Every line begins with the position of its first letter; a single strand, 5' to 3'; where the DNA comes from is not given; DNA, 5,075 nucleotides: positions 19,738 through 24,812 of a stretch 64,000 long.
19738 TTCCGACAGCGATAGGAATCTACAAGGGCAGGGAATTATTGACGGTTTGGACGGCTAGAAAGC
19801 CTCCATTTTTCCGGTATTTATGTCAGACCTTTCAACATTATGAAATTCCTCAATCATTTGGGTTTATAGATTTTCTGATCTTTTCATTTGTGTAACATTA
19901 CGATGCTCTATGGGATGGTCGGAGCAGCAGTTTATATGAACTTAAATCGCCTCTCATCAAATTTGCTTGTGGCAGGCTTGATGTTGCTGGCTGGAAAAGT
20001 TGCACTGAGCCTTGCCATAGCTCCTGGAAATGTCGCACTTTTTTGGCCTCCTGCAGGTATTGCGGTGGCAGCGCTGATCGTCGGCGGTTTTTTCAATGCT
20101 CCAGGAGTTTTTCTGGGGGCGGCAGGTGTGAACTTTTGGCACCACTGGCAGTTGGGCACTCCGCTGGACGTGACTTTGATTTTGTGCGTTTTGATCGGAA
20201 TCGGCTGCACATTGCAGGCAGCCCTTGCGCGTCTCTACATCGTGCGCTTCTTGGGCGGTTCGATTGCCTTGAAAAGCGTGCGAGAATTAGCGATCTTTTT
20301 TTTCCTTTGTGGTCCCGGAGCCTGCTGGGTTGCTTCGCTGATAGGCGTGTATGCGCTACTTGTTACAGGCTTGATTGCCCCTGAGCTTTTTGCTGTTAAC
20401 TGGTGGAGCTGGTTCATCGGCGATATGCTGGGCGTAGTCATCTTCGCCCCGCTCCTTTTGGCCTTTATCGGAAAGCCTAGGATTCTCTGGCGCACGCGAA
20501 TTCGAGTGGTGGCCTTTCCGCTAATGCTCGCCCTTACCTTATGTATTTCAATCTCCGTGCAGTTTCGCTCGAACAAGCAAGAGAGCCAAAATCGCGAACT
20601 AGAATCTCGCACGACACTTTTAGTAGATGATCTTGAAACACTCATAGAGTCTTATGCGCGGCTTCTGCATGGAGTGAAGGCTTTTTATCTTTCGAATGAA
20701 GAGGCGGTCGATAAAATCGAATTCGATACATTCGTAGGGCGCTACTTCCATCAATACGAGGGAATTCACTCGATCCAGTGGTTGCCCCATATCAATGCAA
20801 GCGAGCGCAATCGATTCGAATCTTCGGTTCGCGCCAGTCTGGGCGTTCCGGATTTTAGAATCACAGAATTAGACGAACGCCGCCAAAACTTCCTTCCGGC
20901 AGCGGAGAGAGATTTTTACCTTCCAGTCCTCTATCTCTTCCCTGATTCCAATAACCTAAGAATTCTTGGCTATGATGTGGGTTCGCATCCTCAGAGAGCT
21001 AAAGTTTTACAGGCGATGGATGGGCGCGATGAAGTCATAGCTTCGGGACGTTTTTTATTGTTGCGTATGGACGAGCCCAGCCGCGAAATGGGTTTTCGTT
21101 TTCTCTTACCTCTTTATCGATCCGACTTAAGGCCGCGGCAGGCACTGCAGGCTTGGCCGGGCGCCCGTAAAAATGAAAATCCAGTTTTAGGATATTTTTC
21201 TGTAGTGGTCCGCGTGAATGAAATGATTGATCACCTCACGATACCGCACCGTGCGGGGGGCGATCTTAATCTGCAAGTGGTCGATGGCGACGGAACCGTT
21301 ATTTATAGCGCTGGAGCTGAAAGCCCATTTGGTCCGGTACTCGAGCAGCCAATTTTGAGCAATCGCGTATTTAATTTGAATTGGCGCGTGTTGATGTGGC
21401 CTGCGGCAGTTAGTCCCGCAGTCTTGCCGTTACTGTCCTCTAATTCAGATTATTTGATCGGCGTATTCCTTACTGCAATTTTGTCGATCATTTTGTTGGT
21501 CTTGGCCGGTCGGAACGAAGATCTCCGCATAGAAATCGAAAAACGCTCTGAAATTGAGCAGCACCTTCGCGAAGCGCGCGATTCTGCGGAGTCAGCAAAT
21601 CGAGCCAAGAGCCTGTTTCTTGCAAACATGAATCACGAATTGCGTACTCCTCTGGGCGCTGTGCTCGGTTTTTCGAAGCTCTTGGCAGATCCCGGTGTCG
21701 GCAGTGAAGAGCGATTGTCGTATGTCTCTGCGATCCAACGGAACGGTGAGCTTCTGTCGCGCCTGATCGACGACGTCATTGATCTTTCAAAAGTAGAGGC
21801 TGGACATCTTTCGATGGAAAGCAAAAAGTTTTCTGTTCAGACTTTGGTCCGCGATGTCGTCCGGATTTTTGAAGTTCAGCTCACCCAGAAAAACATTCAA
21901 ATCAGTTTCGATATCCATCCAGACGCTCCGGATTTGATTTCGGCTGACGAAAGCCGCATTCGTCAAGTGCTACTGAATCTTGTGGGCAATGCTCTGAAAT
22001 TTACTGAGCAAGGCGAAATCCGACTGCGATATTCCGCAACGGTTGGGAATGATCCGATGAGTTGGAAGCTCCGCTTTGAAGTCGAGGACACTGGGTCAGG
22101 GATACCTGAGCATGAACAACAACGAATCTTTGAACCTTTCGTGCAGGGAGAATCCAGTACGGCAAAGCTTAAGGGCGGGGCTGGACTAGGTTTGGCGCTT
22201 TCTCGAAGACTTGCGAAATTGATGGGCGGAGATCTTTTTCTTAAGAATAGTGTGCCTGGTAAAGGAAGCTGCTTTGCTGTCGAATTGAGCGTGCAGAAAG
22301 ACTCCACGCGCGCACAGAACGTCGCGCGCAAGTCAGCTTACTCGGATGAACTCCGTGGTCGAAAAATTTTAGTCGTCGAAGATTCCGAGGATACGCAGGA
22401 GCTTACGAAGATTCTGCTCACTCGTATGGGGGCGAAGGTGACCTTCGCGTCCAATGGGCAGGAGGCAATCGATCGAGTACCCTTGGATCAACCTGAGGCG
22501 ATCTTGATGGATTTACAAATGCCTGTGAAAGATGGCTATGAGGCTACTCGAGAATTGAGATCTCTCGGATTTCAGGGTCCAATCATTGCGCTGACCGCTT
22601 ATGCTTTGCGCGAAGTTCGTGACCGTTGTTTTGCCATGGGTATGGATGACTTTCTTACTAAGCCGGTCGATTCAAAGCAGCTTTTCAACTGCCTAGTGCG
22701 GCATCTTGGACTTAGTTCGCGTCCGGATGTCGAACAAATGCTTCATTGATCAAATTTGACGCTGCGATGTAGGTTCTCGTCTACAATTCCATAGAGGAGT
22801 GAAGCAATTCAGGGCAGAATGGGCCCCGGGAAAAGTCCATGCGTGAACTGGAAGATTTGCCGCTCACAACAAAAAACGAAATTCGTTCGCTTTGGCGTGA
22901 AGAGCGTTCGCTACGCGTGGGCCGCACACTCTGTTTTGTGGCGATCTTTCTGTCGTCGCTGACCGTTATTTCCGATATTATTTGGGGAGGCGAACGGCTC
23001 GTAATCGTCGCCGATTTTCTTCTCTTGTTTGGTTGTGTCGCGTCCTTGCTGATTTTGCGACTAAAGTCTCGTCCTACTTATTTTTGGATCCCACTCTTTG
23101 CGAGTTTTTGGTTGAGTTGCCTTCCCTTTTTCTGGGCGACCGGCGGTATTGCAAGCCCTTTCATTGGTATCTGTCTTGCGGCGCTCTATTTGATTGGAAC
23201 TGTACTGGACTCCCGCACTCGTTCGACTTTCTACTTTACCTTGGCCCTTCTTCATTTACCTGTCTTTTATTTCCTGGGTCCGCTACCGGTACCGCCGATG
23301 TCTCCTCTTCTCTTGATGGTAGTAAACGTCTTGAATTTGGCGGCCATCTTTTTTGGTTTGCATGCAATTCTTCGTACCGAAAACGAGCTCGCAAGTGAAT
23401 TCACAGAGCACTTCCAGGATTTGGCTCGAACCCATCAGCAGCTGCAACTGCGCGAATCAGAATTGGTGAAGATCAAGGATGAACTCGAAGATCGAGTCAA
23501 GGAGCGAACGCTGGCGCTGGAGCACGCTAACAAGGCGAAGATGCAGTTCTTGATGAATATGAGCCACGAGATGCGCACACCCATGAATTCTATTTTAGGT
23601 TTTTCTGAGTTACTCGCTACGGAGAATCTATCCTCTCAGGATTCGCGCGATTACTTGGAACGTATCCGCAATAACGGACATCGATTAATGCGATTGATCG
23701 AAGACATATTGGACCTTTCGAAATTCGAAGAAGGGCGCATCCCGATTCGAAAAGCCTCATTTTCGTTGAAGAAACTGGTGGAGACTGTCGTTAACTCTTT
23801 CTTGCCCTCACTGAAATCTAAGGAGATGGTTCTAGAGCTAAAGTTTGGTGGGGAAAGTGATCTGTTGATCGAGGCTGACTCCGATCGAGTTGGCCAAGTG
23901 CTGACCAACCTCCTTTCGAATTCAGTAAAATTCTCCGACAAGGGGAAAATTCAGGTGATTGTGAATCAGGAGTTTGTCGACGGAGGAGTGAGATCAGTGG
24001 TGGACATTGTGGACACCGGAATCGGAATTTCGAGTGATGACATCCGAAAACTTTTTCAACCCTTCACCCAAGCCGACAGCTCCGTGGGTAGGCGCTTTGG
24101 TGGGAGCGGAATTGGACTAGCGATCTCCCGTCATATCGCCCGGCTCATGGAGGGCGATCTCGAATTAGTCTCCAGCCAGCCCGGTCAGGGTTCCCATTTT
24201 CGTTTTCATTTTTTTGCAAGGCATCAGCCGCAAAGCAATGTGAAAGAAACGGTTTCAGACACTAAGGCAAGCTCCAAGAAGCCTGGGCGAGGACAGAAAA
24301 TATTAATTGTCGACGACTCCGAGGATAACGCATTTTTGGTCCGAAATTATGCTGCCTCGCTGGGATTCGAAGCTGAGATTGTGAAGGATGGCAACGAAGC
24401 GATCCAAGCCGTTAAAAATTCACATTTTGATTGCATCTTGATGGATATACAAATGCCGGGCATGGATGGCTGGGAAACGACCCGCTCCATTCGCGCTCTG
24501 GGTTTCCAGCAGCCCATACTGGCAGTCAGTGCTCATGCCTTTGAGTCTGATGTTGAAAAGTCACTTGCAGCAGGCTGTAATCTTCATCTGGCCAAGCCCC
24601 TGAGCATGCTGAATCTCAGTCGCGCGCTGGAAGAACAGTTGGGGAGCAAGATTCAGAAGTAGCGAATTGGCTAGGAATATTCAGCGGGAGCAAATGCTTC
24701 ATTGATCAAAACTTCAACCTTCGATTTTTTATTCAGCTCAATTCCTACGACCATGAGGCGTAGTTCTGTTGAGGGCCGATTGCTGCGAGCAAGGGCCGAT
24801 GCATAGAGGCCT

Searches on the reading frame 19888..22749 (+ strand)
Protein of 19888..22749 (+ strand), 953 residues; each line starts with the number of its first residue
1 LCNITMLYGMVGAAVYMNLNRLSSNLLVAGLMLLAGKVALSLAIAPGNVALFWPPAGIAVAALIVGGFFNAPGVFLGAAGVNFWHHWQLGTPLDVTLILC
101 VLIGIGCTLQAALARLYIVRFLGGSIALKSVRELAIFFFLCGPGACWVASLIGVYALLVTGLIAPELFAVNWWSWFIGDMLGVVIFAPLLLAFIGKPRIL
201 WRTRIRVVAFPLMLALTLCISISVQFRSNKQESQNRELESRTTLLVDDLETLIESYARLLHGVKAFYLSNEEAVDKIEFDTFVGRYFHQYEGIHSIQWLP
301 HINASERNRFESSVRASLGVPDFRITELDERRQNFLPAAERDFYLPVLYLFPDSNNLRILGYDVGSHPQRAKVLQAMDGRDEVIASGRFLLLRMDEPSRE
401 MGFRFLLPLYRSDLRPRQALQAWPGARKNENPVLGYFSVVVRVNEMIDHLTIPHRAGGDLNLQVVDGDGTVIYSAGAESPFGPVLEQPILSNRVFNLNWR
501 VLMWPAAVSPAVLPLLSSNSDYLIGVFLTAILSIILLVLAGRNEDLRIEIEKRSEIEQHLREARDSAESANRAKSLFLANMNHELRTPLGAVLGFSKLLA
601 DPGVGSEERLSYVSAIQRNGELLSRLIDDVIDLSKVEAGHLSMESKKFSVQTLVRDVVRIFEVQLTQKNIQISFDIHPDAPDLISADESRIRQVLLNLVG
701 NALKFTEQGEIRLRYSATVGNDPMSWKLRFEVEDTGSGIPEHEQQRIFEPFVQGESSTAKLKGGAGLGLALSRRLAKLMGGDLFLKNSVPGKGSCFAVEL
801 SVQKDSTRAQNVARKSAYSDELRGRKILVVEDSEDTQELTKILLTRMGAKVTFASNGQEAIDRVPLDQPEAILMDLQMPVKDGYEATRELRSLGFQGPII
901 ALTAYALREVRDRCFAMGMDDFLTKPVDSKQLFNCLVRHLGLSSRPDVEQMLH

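Call 32: search_protein_families(library=ncbifam, proteins=[window:19888-22749:+], max_evalue=0.00001)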
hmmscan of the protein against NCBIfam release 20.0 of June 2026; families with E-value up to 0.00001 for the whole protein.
window:19888-22749:+ (953 aa): 136 families (the best 25 are shown)
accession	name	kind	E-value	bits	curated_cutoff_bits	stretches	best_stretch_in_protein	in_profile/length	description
TIGR02956.1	TMAO_torS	equivalog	4.8e-103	346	676.5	1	554-947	445-827/967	TMAO reductase system sensor histidine kinase/response regulator TorS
NF008318.0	PRK11107.1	equivalog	2.5e-91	307.2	890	2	558-852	277-564/920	two-component sensor histidine kinase BarA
NF041947.1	LuxQ_Vibrio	equivalog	3.8e-82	276.5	1200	1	554-937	452-836/843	quorum-sensing autoinducer 2 sensor kinase/phosphatase LuxQ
NF008302.0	PRK11091.1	equivalog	9.1e-81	272.1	838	1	561-938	270-641/779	aerobic respiration two-component sensor histidine kinase ArcB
NF038297.2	hybrid_HK_HrmK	equivalog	5.8e-77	259.7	725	1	550-935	211-603/607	hybrid histidine kinase/response regulator HrmK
NF011874.0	PRK15347.1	equivalog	1.2e-75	255.2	852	2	555-804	379-616/921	two component system sensor kinase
NF008099.0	PRK10841.1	equivalog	1.9e-73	247.7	920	2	548-811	444-699/949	two-component system sensor histidine kinase RcsC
NF008543.0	PRK11466.1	equivalog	3.5e-69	233.6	982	1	559-944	429-802/914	TMAO reductase system sensor histidine kinase/response regulator TorS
NF045901.1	HisKinLetSLeg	equivalog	6.4e-57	193.2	1650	2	545-805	264-521/906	two-component system sensor histidine kinase LetS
NF041832.1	near_NosP_CTERM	subfamily_domain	1.2e-52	179.2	400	1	568-936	1-366/370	NahK/ErcS family hybrid sensor histidine kinase/response regulator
NF007420.1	PRK09959.1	equivalog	1.7e-52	178.2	1995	1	558-930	696-1064/1197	acid-sensing system histidine kinase EvgS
NF052574.1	HisKinEspCMyxo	equivalog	5.1e-51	173.8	1200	2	581-891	424-732/785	serine histidine kinase EspC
NF046044.1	PnpS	equivalog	1.3e-49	169.3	400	1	571-800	167-389/390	two-component system histidine kinase PnpS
NF047465.1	hybrid_HK_LvrA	exception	3.3e-42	144.5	1200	1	551-932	179-576/819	hybrid histidine kinase/response regulator LvrA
TIGR02966.1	phoR_proteo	equivalog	3.8e-42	144.5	334.2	1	555-799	93-332/333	phosphate regulon sensor histidine kinase PhoR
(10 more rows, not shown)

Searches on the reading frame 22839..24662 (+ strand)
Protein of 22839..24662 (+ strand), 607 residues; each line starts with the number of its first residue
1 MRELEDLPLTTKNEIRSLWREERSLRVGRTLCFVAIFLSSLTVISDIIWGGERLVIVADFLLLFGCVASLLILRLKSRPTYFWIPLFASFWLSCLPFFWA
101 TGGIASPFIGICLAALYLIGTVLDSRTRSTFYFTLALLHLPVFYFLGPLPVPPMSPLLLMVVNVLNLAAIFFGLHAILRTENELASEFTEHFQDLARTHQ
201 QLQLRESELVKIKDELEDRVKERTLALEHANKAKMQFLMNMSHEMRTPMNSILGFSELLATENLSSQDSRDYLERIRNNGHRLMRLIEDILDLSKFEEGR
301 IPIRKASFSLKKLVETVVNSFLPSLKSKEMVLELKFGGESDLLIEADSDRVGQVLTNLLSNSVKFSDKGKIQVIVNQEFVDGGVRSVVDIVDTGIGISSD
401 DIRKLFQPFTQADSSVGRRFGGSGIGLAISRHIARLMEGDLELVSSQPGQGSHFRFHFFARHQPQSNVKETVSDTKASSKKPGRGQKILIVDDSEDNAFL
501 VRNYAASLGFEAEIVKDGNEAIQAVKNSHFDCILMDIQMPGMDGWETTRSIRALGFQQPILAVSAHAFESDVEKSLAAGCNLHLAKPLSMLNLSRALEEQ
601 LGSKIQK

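Call 32: search_protein_families(library=ncbifam, proteins=[window:22839-24662:+], max_evalue=0.00001)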
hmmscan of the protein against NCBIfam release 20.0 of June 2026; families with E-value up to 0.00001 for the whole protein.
window:22839-24662:+ (607 aa): 130 families (the best 25 are shown)
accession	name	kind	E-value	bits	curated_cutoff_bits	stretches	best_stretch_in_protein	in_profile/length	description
TIGR02956.1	TMAO_torS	equivalog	4e-93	313.2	676.5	1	181-604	411-823/967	TMAO reductase system sensor histidine kinase/response regulator TorS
NF041947.1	LuxQ_Vibrio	equivalog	5.1e-91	305.8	1200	1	227-598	465-836/843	quorum-sensing autoinducer 2 sensor kinase/phosphatase LuxQ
NF008318.0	PRK11107.1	equivalog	4.9e-87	292.9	890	2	228-469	287-527/920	two-component sensor histidine kinase BarA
NF008099.0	PRK10841.1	equivalog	4.1e-72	243.3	920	2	215-474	451-706/949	two-component system sensor histidine kinase RcsC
NF011874.0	PRK15347.1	equivalog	6.4e-71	239.6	852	2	209-469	366-624/921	two component system sensor kinase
NF038297.2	hybrid_HK_HrmK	equivalog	3.8e-68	230.6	725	1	196-595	195-602/607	hybrid histidine kinase/response regulator HrmK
NF008302.0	PRK11091.1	equivalog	4.5e-68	230.2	838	1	221-601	270-643/779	aerobic respiration two-component sensor histidine kinase ArcB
NF045901.1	HisKinLetSLeg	equivalog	6.4e-61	206.4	1650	2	226-457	285-515/906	two-component system sensor histidine kinase LetS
NF007420.1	PRK09959.1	equivalog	4.2e-57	193.5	1995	1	220-594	699-1067/1197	acid-sensing system histidine kinase EvgS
NF008543.0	PRK11466.1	equivalog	3.1e-53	180.9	982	1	187-601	397-798/914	TMAO reductase system sensor histidine kinase/response regulator TorS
NF046044.1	PnpS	equivalog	3.9e-52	177.6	400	1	227-458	163-389/390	two-component system histidine kinase PnpS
NF047874.1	MASE3_PAS_HK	subfamily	9e-50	170.1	560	1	229-476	393-641/655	MASE3 domain-containing sensor histidine kinase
NF033092.0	HK_WalK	equivalog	4.1e-45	154.4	725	1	228-457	366-591/594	cell wall metabolism sensor histidine kinase WalK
NF041832.1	near_NosP_CTERM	subfamily_domain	1.2e-44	152.9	400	1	228-599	1-368/370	NahK/ErcS family hybrid sensor histidine kinase/response regulator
TIGR02966.1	phoR_proteo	equivalog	1.6e-44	152.3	334.2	1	227-458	107-333/333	phosphate regulon sensor histidine kinase PhoR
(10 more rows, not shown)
